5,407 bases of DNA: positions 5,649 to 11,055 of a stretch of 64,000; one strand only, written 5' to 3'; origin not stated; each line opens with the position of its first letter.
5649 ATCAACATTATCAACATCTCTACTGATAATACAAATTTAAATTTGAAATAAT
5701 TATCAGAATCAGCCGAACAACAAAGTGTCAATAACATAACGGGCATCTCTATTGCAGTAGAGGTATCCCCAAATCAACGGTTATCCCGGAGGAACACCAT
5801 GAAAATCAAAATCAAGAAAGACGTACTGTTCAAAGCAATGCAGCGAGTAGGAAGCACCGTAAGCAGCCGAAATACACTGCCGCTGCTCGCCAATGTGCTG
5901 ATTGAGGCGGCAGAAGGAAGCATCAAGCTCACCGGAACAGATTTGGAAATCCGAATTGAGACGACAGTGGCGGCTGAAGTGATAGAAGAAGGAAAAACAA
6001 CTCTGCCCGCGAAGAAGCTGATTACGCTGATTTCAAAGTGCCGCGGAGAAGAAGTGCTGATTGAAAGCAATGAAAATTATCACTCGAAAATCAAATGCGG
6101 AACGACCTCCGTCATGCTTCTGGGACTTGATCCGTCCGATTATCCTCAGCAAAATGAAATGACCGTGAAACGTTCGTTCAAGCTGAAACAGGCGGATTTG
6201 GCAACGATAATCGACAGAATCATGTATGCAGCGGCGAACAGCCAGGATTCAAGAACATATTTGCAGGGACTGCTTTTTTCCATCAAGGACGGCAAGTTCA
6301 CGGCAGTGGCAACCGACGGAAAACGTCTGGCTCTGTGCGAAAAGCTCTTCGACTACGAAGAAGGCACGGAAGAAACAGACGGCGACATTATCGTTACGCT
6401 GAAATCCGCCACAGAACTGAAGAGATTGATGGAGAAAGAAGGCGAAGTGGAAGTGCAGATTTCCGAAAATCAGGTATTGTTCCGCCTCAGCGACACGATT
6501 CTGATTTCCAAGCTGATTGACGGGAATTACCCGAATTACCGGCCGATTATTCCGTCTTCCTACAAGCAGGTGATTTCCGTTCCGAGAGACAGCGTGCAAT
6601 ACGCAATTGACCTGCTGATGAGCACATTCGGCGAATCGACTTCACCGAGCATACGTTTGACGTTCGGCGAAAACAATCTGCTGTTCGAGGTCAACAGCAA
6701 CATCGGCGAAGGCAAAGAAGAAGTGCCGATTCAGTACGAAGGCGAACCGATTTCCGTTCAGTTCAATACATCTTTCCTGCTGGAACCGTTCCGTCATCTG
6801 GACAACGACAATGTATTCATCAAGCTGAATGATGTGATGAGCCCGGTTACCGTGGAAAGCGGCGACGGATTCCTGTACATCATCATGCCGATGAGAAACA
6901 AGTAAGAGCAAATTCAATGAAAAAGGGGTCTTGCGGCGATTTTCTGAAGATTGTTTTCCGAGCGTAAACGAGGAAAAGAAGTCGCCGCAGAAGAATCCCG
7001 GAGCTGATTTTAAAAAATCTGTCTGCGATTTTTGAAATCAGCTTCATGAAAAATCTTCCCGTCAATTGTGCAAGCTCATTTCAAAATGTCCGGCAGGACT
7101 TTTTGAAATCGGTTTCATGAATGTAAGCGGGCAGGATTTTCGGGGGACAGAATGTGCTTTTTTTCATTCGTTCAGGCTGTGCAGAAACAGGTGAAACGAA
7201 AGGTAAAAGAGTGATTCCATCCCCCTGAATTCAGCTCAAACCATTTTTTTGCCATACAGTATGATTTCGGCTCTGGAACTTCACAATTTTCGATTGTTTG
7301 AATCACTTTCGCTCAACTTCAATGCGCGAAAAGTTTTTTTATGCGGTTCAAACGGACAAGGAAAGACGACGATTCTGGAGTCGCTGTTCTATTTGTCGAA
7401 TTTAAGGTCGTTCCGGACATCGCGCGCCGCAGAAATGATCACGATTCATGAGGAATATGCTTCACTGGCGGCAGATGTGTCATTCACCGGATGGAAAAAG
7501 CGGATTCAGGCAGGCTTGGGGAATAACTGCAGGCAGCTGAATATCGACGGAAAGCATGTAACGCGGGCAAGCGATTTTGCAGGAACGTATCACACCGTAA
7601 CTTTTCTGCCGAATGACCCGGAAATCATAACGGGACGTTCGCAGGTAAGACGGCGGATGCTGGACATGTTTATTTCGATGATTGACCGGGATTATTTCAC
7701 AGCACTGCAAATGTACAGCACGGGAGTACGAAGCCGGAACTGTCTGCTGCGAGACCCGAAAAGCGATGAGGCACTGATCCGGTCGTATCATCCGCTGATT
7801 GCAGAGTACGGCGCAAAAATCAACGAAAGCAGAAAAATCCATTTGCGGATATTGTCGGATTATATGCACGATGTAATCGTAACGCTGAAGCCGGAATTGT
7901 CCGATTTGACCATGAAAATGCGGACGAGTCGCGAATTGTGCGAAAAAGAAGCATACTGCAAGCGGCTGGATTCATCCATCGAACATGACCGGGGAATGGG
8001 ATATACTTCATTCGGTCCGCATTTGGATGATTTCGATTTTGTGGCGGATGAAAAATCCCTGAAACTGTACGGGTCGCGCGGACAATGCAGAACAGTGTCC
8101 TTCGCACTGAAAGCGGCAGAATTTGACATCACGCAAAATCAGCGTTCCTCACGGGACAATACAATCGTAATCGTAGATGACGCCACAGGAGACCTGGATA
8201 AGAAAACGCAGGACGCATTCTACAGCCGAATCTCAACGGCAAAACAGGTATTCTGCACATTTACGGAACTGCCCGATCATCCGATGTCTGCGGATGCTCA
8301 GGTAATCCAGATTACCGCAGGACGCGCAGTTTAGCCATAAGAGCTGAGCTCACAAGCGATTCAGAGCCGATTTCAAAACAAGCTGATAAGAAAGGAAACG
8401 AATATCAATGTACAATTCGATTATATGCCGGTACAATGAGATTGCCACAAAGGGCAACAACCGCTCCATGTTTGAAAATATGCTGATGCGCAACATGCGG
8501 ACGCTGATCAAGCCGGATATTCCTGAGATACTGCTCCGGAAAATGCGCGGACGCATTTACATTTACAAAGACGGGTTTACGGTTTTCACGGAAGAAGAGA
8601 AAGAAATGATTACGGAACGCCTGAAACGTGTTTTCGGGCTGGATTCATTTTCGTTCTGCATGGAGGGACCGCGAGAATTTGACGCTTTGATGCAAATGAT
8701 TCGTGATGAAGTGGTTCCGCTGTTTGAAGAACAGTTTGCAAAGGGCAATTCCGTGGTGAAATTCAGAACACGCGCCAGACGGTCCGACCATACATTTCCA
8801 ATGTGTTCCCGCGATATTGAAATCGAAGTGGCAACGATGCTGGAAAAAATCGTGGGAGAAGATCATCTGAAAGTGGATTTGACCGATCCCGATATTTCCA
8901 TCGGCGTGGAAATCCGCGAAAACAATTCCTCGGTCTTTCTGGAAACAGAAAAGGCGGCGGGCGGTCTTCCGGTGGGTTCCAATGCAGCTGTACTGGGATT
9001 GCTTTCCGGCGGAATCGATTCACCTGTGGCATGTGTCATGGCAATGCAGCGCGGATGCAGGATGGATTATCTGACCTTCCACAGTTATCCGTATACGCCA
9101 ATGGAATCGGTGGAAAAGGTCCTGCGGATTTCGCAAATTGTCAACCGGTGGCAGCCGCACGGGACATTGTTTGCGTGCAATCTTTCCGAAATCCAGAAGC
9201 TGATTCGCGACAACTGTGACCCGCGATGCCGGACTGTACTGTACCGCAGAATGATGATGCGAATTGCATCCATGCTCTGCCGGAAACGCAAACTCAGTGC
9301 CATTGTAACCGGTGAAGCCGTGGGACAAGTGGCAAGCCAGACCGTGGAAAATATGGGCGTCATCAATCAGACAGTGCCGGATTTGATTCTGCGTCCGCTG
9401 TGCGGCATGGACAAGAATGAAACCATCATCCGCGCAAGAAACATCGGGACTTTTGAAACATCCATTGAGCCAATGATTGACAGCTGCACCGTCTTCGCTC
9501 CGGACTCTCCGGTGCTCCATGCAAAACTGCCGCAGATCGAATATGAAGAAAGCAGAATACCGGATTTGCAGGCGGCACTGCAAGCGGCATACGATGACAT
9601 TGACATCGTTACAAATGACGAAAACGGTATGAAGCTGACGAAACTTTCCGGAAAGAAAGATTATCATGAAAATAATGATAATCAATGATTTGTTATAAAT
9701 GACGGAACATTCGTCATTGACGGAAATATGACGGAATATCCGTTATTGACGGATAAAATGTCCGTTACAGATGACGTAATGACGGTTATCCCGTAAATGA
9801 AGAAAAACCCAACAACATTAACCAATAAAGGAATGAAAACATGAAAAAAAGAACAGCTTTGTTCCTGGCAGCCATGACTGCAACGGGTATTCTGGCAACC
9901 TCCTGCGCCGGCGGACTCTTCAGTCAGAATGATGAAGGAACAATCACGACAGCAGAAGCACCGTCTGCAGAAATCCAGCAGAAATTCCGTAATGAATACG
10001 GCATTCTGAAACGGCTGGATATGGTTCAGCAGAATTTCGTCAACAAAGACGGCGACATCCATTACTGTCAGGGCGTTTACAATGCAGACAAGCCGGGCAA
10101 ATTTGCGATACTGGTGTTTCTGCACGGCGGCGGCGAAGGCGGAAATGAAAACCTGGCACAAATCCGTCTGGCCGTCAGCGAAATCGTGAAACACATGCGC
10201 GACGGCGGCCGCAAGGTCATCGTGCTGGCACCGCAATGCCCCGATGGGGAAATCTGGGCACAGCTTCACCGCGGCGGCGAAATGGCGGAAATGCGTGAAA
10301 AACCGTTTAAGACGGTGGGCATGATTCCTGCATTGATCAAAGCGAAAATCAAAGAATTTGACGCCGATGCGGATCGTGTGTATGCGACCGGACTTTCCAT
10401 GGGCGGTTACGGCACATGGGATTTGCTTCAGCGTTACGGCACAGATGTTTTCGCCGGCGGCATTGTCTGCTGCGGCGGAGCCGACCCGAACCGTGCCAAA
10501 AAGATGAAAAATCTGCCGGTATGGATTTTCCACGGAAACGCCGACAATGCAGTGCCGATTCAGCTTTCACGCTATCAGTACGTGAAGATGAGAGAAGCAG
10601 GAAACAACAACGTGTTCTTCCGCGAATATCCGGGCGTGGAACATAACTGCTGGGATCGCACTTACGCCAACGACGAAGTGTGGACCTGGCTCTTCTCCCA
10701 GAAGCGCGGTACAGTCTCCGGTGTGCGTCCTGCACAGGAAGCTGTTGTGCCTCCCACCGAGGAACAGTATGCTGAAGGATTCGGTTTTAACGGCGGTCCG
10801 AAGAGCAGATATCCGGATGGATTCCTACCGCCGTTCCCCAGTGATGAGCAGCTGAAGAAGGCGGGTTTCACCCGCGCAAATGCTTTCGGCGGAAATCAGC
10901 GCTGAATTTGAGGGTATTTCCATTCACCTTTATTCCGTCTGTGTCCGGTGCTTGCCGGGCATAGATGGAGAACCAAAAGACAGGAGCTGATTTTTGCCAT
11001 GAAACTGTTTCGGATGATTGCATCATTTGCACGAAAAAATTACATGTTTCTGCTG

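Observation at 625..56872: Family of 33-46 bp palindromic intergenic repeats, at least 11 copies in 64 kb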

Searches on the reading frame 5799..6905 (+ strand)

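Call 11: search_protein_families(library=ncbifam, proteins=[window:5799-6905:+])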
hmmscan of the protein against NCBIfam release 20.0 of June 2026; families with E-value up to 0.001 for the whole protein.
window:5799-6905:+ (368 aa): 3 families
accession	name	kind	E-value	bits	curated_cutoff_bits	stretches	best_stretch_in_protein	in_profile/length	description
TIGR00663.1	dnan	equivalog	2.6e-75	253.7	137.65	1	1-366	1-366/367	DNA polymerase III subunit beta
NF004184.0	PRK05643.3-2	equivalog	1.2e-46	159.3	443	1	1-366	1-374/375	DNA polymerase III subunit beta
NF011508.0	PRK14946.1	equivalog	4e-09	36.1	513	1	1-341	1-340/366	DNA polymerase III subunit beta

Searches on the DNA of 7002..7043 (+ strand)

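Call 50: build_rna_model(alignment_id=A3, structure=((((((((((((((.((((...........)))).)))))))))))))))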
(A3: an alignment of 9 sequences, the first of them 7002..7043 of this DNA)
Model R1 built from alignment A3 (9 sequences, 49 columns); structure: as given.
model positions 41; base pairs 18; branch points 0; effective number of sequences 9; information 1.176 bits per position. Calibrated on 0.2 Mb of random sequence (short: E-values are rough).
structure used (alignment columns):
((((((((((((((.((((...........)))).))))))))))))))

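Call 51: search_with_rna_model(model_id=R1, source=window, filters=off, max_evalue=10)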
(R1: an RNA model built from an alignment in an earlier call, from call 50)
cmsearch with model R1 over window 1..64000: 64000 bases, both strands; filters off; matches with E-value up to 10: 30.
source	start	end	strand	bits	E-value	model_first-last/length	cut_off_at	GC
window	21726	21767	-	59.6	5.5e-11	1-41/41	no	0.38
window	7073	7114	-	55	6e-10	1-41/41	no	0.4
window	873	912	+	52.1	2.7e-09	1-41/41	no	0.43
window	32879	32916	+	49.8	9.1e-09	1-41/41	no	0.34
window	21726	21767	+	48.7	1.6e-08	1-41/41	no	0.38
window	7002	7043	+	48.7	1.6e-08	1-41/41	no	0.31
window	623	660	+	48.1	2.2e-08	1-41/41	no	0.42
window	23444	23491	-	44.8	1.2e-07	1-41/41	no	0.31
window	21910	21950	+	43.3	2.7e-07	1-41/41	no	0.54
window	7073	7114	+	43.1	3.1e-07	1-41/41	no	0.4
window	38131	38164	+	41.6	6.6e-07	1-41/41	no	0.32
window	7002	7043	-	36.7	8.6e-06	1-41/41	no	0.31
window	23444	23491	+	35.5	1.6e-05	1-41/41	no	0.31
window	38131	38164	-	30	0.00028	1-41/41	no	0.32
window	32882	32915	-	27.5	0.001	4-38/41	no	0.35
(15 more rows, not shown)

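Call 52: search_with_rna_model(model_id=R1, sources=[L198, L199, L001, L002, L197, L081], filters=off, max_evalue=1)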
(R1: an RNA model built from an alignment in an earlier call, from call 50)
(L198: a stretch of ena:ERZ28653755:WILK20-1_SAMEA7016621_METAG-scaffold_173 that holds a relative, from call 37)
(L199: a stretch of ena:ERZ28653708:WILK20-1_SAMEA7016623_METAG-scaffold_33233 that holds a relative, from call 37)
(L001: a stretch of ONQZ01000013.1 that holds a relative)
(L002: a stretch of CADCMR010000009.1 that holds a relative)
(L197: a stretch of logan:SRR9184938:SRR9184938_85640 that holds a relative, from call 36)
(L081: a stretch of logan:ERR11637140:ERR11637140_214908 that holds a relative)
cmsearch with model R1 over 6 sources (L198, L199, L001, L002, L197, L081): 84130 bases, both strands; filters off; matches with E-value up to 1: 13.
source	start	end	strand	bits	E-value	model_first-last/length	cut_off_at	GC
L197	6905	6946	-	55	7.9e-10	1-41/41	no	0.4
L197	705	744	+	54.2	1.2e-09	1-41/41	no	0.45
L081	2211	2252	+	52.2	3.5e-09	1-41/41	no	0.4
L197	6834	6875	+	48.7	2.1e-08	1-41/41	no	0.31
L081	2211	2252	-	47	5.2e-08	1-41/41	no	0.4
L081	487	534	+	44.8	1.6e-07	1-41/41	no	0.31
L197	6905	6946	+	43.1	4.1e-07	1-41/41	no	0.4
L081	2028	2068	-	42.1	6.8e-07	1-41/41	no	0.56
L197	455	492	+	41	1.2e-06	1-41/41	no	0.37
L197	6834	6875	-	36.7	1.1e-05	1-41/41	no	0.31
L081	487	534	-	35.5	2.1e-05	1-41/41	no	0.31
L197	705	744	-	25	0.005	1-41/41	no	0.45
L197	455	492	-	15.3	0.81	1-41/41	no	0.37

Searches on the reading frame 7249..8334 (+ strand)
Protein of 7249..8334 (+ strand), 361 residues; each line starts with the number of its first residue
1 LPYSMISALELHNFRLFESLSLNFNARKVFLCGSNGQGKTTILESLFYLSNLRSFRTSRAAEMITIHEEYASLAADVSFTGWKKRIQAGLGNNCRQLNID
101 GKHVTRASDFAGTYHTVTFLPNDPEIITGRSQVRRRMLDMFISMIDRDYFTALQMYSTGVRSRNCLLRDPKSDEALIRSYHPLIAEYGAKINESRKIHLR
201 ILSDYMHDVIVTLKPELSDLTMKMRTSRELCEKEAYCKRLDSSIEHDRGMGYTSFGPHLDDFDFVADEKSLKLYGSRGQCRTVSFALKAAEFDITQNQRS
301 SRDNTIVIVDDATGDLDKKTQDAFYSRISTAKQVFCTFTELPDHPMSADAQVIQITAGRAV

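Call 11: search_protein_families(library=ncbifam, proteins=[window:7249-8334:+])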
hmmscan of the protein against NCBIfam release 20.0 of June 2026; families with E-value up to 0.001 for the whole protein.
window:7249-8334:+ (361 aa): 8 families
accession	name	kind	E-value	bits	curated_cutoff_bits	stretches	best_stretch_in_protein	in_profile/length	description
TIGR00611.2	recf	equivalog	4.5e-80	269.4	172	1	6-338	1-338/339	DNA replication/repair protein RecF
NF010680.0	PRK14079.1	equivalog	6e-47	160.3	386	1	7-358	4-341/349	recombination protein F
NF041760.1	PtuA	equivalog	1.1e-09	37.8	500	1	5-47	51-93/524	retron Ec78 anti-phage system effector ATPase PtuA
NF047739.1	antiphage_MADS3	equivalog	7.2e-07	28.7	420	1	5-61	1-56/427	methylation-associated defense system AAA family ATPase MAD3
TIGR00618.1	sbcc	subfamily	0.00025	19.1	478.5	1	8-48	5-49/1043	exonuclease subunit SbcC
NF000355.4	ribo_prot_ABC_F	equivalog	0.00032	19.7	380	0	12-59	324-374/499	ribosomal protection-like ABC-F family protein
NF003034.1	PRK03918.1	equivalog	0.00071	17.7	700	0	6-100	3-100/878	DNA double-strand break repair ATPase Rad50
NF058610.1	epi_export_YydI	equivalog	0.00078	19.2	240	0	301-326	129-154/209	YydI family epipeptide exporter ATP-binding subunit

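Call 35: find_homologous_proteins(query=window:7249-8334:+, max_evalue=1e-40)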
Query window:7249-8334:+ (361 aa): 136 proteins with E <= 1e-40 among 3701 candidates; the best 120 are listed.
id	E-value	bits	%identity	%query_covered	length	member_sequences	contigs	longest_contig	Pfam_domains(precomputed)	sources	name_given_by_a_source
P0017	7.3e-235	796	99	99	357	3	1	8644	PF13175.13,PF13476.13,PF02463.26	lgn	-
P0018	7.2e-149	514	63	99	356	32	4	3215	PF13175.13,PF13476.13,PF02463.26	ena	-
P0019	1.0e-148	513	63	99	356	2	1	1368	PF13175.13,PF13476.13,PF02463.26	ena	-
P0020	2.9e-148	512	63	99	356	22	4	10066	PF13175.13,PF13476.13,PF02463.26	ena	-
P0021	4.8e-148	511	63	99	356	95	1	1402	PF13175.13,PF13476.13,PF02463.26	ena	-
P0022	8.4e-148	510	62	99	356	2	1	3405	PF13175.13,PF13476.13,PF02463.26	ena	-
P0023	1.9e-147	509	62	99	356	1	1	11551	PF13175.13,PF13476.13,PF02463.26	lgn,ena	-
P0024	2.3e-147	509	62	99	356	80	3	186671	PF13175.13,PF13476.13,PF02463.26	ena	-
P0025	2.4e-147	509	62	99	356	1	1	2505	PF13175.13,PF13476.13,PF02463.26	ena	-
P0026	2.9e-147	508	62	99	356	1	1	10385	PF13175.13,PF13476.13,PF02463.26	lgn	-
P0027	4.7e-147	508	62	99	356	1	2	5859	PF13175.13,PF13476.13,PF02463.26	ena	-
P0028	5.6e-147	507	62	99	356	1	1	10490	PF13175.13,PF13476.13,PF02463.26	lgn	-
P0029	6.1e-147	507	62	99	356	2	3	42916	PF13175.13,PF13476.13,PF02463.26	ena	-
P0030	7.5e-147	507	63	99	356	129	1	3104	PF13175.13,PF13476.13,PF02463.26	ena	-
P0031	9.0e-147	507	62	99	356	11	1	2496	PF13175.13,PF13476.13,PF02463.26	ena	-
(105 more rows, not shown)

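Call 36: find_encoding_contigs(protein=P0017, flank=10000, max_places=5)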
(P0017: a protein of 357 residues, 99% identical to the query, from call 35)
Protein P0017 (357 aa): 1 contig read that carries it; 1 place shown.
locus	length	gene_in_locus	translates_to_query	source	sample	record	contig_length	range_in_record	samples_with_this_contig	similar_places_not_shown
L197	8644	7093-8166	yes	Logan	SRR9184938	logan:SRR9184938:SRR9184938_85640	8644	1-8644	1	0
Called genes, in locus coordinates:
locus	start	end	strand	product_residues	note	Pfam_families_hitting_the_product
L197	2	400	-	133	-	?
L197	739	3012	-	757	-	PF22019:GlgB_N, PF02922:CBM_48, PF00128:Alpha-amylase, PF02806:Alpha-amylase_C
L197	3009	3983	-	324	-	PF01148:CTP_transf_1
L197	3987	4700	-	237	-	PF01255:Prenyltransf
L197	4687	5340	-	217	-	PF13580:SIS_2 (faint)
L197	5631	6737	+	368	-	PF00712:DNA_pol3_beta, PF02767:DNA_pol3_beta_2, PF02768:DNA_pol3_beta_3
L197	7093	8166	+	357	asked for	PF02463:SMC_N, PF13175:AAA_15, PF13476:AAA_23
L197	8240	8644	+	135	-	?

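Call 37: find_encoding_contigs(protein=P0024, flank=10000, max_places=3)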
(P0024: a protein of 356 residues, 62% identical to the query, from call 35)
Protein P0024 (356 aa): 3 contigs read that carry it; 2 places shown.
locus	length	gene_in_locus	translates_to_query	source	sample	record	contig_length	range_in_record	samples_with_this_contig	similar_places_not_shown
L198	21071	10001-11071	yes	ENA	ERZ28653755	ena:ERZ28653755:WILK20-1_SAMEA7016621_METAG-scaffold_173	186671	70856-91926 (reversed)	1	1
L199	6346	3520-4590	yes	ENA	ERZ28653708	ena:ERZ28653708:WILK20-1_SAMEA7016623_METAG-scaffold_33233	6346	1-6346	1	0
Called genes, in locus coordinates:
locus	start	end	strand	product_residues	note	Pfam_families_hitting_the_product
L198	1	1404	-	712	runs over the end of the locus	PF03449:GreA_GreB_N, PF01272:GreA_GreB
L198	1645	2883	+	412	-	PF00890:FAD_binding_2 (weak), PF01134:GIDA (faint), PF03486:HI0933_like, PF07992:Pyr_redox_2 (faint), PF12831:FAD_oxidored, PF13738:Pyr_redox_3 (faint), PF01266:DAO (weak), PF22780:HI0933_like_1st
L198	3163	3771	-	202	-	-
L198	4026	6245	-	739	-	PF22019:GlgB_N, PF02922:CBM_48, PF00128:Alpha-amylase, PF02806:Alpha-amylase_C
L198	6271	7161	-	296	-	PF01148:CTP_transf_1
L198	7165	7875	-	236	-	PF01255:Prenyltransf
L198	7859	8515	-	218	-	PF13580:SIS_2 (faint)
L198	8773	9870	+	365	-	PF00712:DNA_pol3_beta, PF02767:DNA_pol3_beta_2, PF02768:DNA_pol3_beta_3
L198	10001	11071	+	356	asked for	PF02463:SMC_N, PF13175:AAA_15, PF13476:AAA_23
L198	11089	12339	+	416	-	PF22025:ThiI_fer, PF02926:THUMP, PF02568:ThiI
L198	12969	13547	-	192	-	-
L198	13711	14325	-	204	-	-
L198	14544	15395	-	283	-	-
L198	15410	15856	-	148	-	PF00392:GntR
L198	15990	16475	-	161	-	PF01928:CYTH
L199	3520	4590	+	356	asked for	PF02463:SMC_N, PF13175:AAA_15, PF13476:AAA_23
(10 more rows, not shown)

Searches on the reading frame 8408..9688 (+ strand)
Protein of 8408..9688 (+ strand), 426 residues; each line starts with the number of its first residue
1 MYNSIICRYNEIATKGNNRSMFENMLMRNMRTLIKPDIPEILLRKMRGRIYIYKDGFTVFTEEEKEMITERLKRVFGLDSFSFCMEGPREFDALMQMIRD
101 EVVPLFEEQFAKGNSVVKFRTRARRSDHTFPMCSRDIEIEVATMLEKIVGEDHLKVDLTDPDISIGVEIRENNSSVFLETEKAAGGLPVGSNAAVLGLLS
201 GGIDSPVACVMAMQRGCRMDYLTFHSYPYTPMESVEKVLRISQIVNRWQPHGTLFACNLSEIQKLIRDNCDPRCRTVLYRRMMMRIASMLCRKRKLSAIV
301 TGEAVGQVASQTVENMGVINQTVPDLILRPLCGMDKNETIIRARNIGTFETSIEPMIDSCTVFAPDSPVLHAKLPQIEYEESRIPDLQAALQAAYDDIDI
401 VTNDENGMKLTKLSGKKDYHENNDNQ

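Call 33: search_protein_families(library=pfam, proteins=[window:8408-9688:+], max_evalue=0.00001)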
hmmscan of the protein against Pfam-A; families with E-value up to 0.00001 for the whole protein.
window:8408-9688:+ (426 aa): 3 families
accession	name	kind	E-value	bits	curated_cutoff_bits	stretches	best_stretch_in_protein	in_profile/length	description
PF02568.20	ThiI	-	2.6e-61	207.1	20.5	1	190-383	1-194/197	Thiamine biosynthesis protein (ThiI)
PF22025.1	ThiI_fer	-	2.3e-18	66.8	25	1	5-82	2-72/72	ThiI ferredoxin-like domain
PF02926.22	THUMP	-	5.6e-12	46.3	20.6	1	96-178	5-83/84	THUMP domain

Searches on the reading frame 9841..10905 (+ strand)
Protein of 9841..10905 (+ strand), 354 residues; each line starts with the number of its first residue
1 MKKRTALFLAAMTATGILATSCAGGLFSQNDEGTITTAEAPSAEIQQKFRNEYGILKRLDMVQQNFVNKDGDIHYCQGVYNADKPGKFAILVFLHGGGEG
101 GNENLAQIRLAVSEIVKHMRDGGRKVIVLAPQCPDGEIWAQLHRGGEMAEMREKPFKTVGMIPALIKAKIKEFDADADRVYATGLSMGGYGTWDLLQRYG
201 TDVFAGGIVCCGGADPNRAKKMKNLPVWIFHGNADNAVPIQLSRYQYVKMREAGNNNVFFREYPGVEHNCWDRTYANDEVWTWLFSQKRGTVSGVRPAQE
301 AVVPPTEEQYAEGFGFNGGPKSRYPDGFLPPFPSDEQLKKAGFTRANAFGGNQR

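Call 33: search_protein_families(library=pfam, proteins=[window:9841-10905:+], max_evalue=0.00001)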
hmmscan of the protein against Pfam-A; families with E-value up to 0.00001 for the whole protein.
window:9841-10905:+ (354 aa): 2 families
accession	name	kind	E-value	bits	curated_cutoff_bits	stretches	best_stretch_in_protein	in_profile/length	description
PF02230.22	Abhydrolase_2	-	2.4e-09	37.8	23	1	89-273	15-204/217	Phospholipase/Carboxylesterase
PF00326.27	Peptidase_S9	-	9.6e-07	28.9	22.6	0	165-221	51-106/213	Prolyl oligopeptidase family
